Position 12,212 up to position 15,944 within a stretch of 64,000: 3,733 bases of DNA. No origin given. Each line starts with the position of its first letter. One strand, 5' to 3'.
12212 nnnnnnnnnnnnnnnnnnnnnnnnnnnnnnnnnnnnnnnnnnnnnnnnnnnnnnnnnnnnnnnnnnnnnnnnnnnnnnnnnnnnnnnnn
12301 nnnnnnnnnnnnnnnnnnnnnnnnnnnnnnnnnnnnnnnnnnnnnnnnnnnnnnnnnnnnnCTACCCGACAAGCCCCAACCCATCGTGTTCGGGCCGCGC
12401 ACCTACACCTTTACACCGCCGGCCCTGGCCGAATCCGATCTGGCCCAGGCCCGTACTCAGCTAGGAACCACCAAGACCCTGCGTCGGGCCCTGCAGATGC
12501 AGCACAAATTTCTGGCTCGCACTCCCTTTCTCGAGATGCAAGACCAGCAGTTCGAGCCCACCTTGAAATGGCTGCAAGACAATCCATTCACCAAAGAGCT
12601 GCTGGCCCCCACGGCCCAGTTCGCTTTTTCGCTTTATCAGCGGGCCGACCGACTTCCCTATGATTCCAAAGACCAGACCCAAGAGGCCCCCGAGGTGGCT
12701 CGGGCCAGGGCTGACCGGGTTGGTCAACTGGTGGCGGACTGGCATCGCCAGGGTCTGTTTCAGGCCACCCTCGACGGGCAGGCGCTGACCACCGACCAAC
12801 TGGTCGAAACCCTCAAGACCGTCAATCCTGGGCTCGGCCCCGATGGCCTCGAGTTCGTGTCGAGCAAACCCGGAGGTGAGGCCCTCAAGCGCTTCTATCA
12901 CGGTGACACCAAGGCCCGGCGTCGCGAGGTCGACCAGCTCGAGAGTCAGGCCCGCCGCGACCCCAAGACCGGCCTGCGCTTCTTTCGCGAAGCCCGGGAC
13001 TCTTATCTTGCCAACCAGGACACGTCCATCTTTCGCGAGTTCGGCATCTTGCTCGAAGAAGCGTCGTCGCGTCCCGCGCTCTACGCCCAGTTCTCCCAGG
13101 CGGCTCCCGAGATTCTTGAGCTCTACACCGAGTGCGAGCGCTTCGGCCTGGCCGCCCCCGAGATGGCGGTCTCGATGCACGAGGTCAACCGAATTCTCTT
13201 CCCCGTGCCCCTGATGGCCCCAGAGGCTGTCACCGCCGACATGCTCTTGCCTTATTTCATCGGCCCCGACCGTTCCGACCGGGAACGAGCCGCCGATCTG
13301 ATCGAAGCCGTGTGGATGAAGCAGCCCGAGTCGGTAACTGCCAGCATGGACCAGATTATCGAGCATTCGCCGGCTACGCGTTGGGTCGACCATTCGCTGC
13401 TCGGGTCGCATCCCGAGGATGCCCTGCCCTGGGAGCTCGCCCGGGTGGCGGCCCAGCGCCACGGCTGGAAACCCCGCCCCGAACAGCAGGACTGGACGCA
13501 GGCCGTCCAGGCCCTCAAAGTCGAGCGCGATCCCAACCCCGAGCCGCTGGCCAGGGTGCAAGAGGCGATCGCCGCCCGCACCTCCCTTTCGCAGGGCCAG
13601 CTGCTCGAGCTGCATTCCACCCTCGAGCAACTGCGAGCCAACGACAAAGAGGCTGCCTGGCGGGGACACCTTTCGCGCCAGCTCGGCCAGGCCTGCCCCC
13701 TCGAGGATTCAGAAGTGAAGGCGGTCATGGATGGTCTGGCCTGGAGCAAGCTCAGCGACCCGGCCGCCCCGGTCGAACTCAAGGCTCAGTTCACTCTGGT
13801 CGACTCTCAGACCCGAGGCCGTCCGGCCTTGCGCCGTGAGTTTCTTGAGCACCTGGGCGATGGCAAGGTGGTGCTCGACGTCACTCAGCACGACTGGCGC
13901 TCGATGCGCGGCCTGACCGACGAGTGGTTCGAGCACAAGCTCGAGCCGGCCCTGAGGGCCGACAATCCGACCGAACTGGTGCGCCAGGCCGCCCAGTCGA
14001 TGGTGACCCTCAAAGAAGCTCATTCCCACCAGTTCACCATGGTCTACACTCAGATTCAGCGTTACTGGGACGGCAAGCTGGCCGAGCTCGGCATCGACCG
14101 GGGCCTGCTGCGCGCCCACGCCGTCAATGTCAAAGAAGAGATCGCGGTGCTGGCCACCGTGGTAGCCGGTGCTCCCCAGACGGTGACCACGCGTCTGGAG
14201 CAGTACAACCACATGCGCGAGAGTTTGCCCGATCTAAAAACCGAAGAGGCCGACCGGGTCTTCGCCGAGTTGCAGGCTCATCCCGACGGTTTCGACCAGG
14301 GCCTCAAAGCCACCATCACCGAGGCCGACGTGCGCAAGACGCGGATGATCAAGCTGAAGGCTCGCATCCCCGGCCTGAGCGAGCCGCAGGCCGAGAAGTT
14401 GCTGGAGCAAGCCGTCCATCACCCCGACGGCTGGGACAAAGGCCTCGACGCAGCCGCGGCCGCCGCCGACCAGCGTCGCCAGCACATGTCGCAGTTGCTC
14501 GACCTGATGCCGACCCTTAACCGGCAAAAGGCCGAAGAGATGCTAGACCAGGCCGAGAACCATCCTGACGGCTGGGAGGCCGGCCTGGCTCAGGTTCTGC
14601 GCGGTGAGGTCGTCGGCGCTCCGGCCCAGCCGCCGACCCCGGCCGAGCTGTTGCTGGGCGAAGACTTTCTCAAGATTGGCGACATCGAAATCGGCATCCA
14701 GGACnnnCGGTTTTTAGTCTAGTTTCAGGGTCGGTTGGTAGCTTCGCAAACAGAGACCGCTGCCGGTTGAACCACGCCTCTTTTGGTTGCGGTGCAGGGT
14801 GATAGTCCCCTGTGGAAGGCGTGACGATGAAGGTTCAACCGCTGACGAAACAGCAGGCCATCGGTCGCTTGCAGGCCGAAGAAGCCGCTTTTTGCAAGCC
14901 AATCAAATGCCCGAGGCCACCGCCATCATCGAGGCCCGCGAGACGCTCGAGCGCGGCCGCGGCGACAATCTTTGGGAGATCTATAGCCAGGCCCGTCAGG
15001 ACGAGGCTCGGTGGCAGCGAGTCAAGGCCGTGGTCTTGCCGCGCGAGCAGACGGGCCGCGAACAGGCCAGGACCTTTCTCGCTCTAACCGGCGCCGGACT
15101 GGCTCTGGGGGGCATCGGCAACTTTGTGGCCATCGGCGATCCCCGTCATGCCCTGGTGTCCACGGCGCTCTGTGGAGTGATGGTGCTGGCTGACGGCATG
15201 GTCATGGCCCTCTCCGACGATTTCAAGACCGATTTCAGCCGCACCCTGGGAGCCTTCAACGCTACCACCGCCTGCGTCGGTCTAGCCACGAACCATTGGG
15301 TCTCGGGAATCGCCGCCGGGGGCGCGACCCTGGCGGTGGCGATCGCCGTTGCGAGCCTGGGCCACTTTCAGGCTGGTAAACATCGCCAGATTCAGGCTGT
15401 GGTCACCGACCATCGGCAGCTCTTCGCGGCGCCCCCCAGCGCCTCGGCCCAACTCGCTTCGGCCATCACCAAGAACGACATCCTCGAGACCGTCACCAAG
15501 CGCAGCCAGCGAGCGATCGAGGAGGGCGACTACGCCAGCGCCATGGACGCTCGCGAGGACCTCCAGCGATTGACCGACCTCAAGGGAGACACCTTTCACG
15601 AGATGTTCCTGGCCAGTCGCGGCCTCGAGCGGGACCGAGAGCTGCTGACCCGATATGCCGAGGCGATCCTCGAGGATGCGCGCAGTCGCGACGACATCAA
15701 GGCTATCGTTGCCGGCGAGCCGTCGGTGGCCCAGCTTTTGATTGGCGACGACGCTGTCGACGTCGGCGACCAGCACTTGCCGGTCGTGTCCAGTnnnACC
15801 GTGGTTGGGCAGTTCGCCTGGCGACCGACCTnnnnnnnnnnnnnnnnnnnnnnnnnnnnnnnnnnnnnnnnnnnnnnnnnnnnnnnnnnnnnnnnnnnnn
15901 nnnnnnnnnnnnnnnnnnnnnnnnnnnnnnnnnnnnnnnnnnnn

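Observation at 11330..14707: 1125-aa alpha/beta hydrolase with an inserted canonical EF-hand and a C-terminal triple HPDG(F/W)DxGL repeat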

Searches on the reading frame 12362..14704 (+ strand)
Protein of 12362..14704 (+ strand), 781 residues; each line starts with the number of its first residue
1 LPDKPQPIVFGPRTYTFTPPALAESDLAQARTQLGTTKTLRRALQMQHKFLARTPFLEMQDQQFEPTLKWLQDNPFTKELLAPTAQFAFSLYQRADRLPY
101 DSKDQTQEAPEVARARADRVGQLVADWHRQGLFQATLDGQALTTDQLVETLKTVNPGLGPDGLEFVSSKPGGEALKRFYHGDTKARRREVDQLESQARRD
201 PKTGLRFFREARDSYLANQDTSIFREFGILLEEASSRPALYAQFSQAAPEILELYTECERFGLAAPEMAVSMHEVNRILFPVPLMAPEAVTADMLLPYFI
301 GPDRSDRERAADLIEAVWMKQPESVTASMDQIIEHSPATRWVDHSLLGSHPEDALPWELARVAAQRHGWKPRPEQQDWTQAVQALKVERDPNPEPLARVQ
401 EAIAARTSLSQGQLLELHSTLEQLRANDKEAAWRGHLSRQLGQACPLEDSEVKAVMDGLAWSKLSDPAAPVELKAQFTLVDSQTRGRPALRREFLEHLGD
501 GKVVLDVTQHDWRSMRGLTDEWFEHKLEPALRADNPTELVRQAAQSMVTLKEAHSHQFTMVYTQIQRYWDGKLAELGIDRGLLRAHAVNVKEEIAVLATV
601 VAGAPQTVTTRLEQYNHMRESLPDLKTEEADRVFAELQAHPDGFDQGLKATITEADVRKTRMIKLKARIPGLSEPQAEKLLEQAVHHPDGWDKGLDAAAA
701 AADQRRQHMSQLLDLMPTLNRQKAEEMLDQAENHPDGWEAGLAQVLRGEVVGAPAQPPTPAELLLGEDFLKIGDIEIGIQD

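Call 21: search_protein_representatives(alignment_id=A2)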
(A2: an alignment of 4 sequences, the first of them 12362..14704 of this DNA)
Query: 4 sequences, 782 profile positions. Proteins with E-value up to 0.001 (for the whole library): 7; up to 1e-10: 4; up to 1e-30: 3. The best 7 are listed.
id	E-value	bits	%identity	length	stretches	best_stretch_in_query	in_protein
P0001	0.0e+00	1514.1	-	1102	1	1-782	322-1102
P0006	1.8e-262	889.4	-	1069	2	7-748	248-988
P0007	2.5e-54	201.0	-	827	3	54-383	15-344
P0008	3.6e-16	74.8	-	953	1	72-381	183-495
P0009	2.2e-05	39.1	-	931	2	59-143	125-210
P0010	7.1e-04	34.2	-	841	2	272-378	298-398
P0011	8.9e-04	33.9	-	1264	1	116-376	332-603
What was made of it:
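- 12521..13510 (+): Conserved core of the rare helical carrier family (aa about 398-727). Signature motifs include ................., WHRQG.F, RP.L.AQF, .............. and RHGWKP.PEQ. This is the only part matched in the distant homologs P0007-P0011 (profile positions 54-383, call 21).
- A profile of aa 345-1125 finds only 7 proteins among 1.84e9 representatives (call 21).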

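Call 22: search_protein_families(library=pfam, proteins=[P0006, P0007, P0008, P0009, P0010, P0011], max_evalue=0.01)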
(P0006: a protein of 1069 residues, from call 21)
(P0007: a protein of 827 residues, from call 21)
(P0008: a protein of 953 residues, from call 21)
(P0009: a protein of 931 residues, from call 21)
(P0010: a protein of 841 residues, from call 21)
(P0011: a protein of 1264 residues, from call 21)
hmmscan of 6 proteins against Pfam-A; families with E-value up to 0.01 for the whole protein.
P0006 (1069 aa): 3 families
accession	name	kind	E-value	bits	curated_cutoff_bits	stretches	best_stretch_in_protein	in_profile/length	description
PF12146.15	Hydrolase_4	-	7.4e-06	25.9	27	0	71-124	54-108/239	Serine aminopeptidase, S33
PF00326.27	Peptidase_S9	-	0.00017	21.6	22.6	1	129-227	97-198/213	Prolyl oligopeptidase family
PF01738.24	DLH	-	0.0034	17.4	21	0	81-225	83-196/217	Dienelactone hydrolase family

P0007 (827 aa): 0 families

P0008 (953 aa): 0 families

P0009 (931 aa): 0 families

P0010 (841 aa): 0 families

P0011 (1264 aa): 0 families

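Call 31: find_homologous_proteins(query=A3, max_evalue=0.01)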
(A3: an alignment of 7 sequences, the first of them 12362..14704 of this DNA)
Query A3 (7 sequences) (781 aa, profile of the alignment): 5 proteins with E <= 0.01 among 8000 candidates.
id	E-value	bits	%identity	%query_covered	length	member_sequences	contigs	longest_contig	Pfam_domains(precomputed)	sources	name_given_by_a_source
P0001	2.3e-225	769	100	100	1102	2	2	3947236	PF00326.28,PF12146.16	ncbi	ncbi:MAG: alpha/beta hydrolase family protein [Vulcanimicrobiota bacterium]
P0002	4.3e-190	653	79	100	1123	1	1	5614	PF00326.28,PF12697.14,PF12146.16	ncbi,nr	ncbi:MAG: alpha/beta hydrolase [Candidatus Eremiobacteraeota bacterium]|nr:alpha/beta hydrolase [Can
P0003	1.9e-162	561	55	100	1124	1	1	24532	PF00326.28,PF12697.14,PF01738.25,PF12146.16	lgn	-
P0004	3.6e-150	521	51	100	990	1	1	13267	PF12146.16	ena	-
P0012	1.6e-81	293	34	7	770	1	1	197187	-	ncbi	-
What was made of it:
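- Tried and rejected: A profile search through find_homologous_proteins added only P0012 (call 31).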

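Call 33: find_encoding_contigs(protein=P0012, flank=10000, max_places=3)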
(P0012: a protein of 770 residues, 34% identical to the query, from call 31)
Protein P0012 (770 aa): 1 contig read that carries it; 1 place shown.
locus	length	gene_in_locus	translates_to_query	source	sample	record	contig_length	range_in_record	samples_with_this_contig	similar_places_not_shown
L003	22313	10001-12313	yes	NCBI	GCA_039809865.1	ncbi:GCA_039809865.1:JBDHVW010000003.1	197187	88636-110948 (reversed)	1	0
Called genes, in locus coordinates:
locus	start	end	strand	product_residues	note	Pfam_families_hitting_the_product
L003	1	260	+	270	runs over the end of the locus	PF28597:T2SSF_N (weak)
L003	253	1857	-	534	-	PF01435:Peptidase_M48 (weak)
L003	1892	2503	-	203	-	-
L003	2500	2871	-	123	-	-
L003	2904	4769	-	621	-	-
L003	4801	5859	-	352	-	PF00482:T2SSF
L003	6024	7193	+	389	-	-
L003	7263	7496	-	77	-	-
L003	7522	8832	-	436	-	PF13360:PQQ_2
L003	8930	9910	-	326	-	PF00291:PALP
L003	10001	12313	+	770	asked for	-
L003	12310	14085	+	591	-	-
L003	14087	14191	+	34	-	-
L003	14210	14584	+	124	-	PF00578:AhpC-TSA (weak), PF13911:AhpC-TSA_2 (faint)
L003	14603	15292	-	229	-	PF23981:DUF7305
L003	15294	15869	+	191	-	PF00583:Acetyltransf_1, PF13508:Acetyltransf_7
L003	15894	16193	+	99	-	-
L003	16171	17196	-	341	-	-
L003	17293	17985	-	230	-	PF00775:Dioxygenase_C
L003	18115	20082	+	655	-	PF00795:CN_hydrolase, PF02540:NAD_synthase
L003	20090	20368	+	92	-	-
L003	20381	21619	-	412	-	PF13360:PQQ_2 (faint)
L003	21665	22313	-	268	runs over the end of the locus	PF10223:Menorin_N (faint)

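Call 36: find_related_loci(query=A2, collection=genome_contigs, flank=10000)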
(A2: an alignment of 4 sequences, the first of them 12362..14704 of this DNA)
Query A2 (781 aa) in genome_contigs; peptide patterns used: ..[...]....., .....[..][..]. (x = any residue, [..] = any of these).
162 stretches matched a pattern; 1 encode a relative of the query (tblastn E <= 1e-3); 1 distinct loci.
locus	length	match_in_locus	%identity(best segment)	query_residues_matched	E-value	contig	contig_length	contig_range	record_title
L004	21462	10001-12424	28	55-781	5e-27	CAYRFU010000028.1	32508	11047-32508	MAG TPA_asm: uncultured Burkholderiales bacterium isolate SRP141376_co3_146 genome assembly, contig: NODE_3538_length_32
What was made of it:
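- Tried and rejected: GTDB species representatives gave one locus, L004 (call 36).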

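Call 39: search_solved_structures(query=A2, max_evalue=10)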
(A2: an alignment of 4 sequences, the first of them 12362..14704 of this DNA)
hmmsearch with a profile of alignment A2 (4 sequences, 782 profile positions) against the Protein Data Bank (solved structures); distinct sequences matched with E-value up to 10: 2.
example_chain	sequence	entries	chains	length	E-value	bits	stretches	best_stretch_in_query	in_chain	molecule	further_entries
25hr_C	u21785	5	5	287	0.023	15.9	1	311-385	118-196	Cell division protein FtsQ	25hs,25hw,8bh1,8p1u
1fyh_A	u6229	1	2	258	0.13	13.4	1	675-746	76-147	Interferon gamma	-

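Call 40: search_protein_families(library=phrogs, proteins=[window:12362-14704:+], max_evalue=1)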
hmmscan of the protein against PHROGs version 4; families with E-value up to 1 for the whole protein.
window:12362-14704:+ (781 aa): 0 families

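Call 48: search_protein_families(library=ncbifam, proteins=[P0012, L003:16171-17196:-, L003:20381-21619:-, L003:7522-8832:-, L003:253-1857:-, P0007, P0009], max_evalue=1)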
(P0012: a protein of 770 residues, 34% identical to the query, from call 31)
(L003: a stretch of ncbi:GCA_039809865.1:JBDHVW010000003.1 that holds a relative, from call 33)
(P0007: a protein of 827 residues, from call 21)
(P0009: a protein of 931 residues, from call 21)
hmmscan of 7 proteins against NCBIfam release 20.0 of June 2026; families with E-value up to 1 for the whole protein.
P0012 (770 aa): 0 families

L003:16171-17196:- (341 aa): 0 families

L003:20381-21619:- (412 aa): 3 families
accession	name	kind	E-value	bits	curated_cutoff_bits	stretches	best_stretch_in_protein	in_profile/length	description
NF041516.1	PA2928_fam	subfamily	0.00026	20.5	70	1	232-261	103-132/376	PA2928 family protein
TIGR03300.1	assembly_YfgL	equivalog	0.00076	18.3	285.2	1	191-273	279-366/377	outer membrane protein assembly factor BamB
NF050114.1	Rv3212_fam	equivalog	0.013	14.7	150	1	35-73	60-98/393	Rv3212 family protein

L003:7522-8832:- (436 aa): 11 families
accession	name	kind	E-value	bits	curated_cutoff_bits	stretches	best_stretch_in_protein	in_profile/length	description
TIGR03300.1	assembly_YfgL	equivalog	1.1e-11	44.1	285.2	2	175-259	35-125/377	outer membrane protein assembly factor BamB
TIGR03075.1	PQQ_enz_alc_DH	subfamily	5.4e-06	25.3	480.05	1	175-230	42-97/530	PQQ-dependent dehydrogenase, methanol/ethanol family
NF008351.0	PRK11138.1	equivalog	3.9e-05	22.3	423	1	190-232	56-99/394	outer membrane protein assembly factor BamB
NF041516.1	PA2928_fam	subfamily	0.0011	18.5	70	0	278-336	296-358/376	PA2928 family protein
NF053615.1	SerThrKinAfsKStmc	equivalog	0.0055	15.4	1300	1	200-229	662-691/809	protein serine/threonine kinase AfsK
TIGR04528.1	acido_non_PQQ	subfamily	0.011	14.6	650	1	183-229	35-84/493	acido-empty-quinoprotein group A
NF053768.1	CIS12_fam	equivalog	0.028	13.1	860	1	193-262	45-120/715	CIS12 family contractile injection system protein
NF035926.1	scyF_NHL_VPEP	equivalog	0.071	12.2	350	1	297-347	108-156/376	scytonemin biosynthesis PEP-CTERM protein ScyF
NF040673.1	PLuB_PQQ_rpt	exception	0.086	11.8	250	0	208-240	348-380/395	PLuB system PQQ-binding repeat protein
TIGR03074.1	PQQ_membr_DH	subfamily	0.1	10.4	832.65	1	203-230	214-241/783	membrane-bound PQQ-dependent dehydrogenase, glucose/quinate/shikimate family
TIGR03054.2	photo_alph_chp1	equivalog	0.17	12.1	55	0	280-310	107-137/138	photosynthetic complex assembly protein PuhC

L003:253-1857:- (534 aa): 1 family
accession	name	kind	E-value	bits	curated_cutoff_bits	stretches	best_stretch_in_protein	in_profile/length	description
NF052399.1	M48_lipo_LoiP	exception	1.2e-07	31.4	365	1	55-172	28-139/247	metalloprotease LoiP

P0007 (827 aa): 0 families

P0009 (931 aa): 1 family
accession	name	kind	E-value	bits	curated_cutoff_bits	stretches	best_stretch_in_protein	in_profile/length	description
TIGR04472.1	reg_rSAM_mob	hypoth_equivalog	0.18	11.8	240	1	300-334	67-101/141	radical SAM mobile pair system MarR family transcriptional regulator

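Call 71: find_related_loci(query=A2, collection=viral_contigs, flank=5000)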
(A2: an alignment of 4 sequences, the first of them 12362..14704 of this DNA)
Query A2 (781 aa) in viral_contigs; peptide patterns used: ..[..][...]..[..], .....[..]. (x = any residue, [..] = any of these).
229 stretches matched a pattern, but none encodes a relative of the query by tblastn (E <= 1e-3).

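Call 73: find_related_loci(query=A6, collection=metagenome_contigs, flank=10000)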
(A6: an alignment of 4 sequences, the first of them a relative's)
Query A6 (770 aa) in metagenome_contigs; peptide patterns used: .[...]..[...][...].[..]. (x = any residue, [..] = any of these).
154 stretches matched a pattern, but none encodes a relative of the query by tblastn (E <= 1e-3).

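Call 74: find_related_loci(query=A2, collection=metagenome_contigs, flank=10000)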
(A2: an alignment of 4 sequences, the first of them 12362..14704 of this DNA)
Query A2 (781 aa) in metagenome_contigs; peptide patterns used: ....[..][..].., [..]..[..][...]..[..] (x = any residue, [..] = any of these).
600 stretches matched a pattern, but none encodes a relative of the query by tblastn (E <= 1e-3).
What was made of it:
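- Tried and rejected: Two JGI metagenome scans gave nothing (calls 73, 74).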

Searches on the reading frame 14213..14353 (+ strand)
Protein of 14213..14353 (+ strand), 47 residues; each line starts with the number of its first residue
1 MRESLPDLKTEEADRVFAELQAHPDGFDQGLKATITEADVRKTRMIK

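Call 84: search_solved_structures(query=A8, max_evalue=10)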
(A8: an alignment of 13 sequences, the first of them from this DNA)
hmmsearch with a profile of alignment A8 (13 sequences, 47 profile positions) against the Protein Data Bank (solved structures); distinct sequences matched with E-value up to 10: 5.
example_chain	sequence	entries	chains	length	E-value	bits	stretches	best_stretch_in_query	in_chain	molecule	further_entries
7e1l_A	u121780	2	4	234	0.028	17.3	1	16-28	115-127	DUF1956 domain-containing protein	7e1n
9bh5_AM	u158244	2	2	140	0.038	16.9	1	10-44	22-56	Small ribosomal subunit protein eS12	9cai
4ir7_A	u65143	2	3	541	0.39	13.6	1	3-25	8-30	Long chain fatty acid CoA ligase FadD10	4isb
6w2v_A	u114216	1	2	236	1.8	11.5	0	11-25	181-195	Junction 23 DHR14-DHR18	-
7rx9_A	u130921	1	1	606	3.6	10.5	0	12-28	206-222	Phosphatidylinositol 3,4,5-trisphosphate-dependent Rac exchanger 1 protein, Endolysin chim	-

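Call 85: search_protein_families(library=pfam, alignment_id=A8, max_evalue=10)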
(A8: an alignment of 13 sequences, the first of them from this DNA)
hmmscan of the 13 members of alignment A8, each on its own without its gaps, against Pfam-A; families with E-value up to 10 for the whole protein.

A. member 1, seq(47 aa): 0 families

B. families by the number of members that match (of 13 scanned): 2 families
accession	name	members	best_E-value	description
PF14013.11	MT0933_antitox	1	0.0023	MT0933-like antitoxin protein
PF02607.22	B12-binding_2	1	0.18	B12 binding domain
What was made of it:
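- Tried and rejected: The repeat profile (13 units) against PDB and Pfam found nothing (calls 84, 85).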

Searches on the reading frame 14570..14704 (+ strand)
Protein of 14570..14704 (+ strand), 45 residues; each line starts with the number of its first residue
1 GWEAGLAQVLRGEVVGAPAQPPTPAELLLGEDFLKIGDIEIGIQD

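Call 55: search_protein_families(library=pfam, proteins=[window:14570-14704:+], max_evalue=10)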
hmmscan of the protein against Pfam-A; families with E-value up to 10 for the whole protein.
seq(45 aa): 0 families
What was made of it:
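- No library model matched the tails (call 55).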

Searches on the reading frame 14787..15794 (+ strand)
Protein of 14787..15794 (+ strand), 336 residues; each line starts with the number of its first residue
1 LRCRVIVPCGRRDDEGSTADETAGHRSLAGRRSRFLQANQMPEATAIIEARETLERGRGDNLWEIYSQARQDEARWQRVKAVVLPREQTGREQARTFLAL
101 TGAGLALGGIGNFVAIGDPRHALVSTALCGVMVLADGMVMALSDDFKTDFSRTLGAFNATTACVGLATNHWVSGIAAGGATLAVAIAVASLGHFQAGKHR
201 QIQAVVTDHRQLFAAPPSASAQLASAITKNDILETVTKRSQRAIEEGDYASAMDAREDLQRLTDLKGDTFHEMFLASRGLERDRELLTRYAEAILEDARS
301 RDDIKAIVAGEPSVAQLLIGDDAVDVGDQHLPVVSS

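Call 15: search_protein_families(library=pfam, proteins=[window:14787-15794:+], max_evalue=0.01)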
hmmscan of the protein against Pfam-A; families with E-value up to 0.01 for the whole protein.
window:14787-15794:+ (336 aa): 0 families

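Call 40: search_protein_families(library=phrogs, proteins=[window:14787-15794:+], max_evalue=1)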
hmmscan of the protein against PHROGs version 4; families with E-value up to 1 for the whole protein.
window:14787-15794:+ (336 aa): 0 families

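Call 41: search_protein_families(library=padloc, proteins=[window:14787-15794:+], max_evalue=1)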
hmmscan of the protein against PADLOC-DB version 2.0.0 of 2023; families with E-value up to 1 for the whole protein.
window:14787-15794:+ (336 aa): 0 families

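Call 48: search_protein_families(library=ncbifam, proteins=[window:14787-15794:+], max_evalue=1)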
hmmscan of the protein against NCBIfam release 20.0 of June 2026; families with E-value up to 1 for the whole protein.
window:14787-15794:+ (336 aa): 2 families
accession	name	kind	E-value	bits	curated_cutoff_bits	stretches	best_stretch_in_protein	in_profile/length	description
NF050123.1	SURF1_Mycobac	exception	0.026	13.8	190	1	170-226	7-60/238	SURF1 family cytochrome oxidase biogenesis protein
NF047600.1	SerpalmtaseCFB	equivalog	0.032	12.9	640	1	187-252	244-309/395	serine palmitoyltransferase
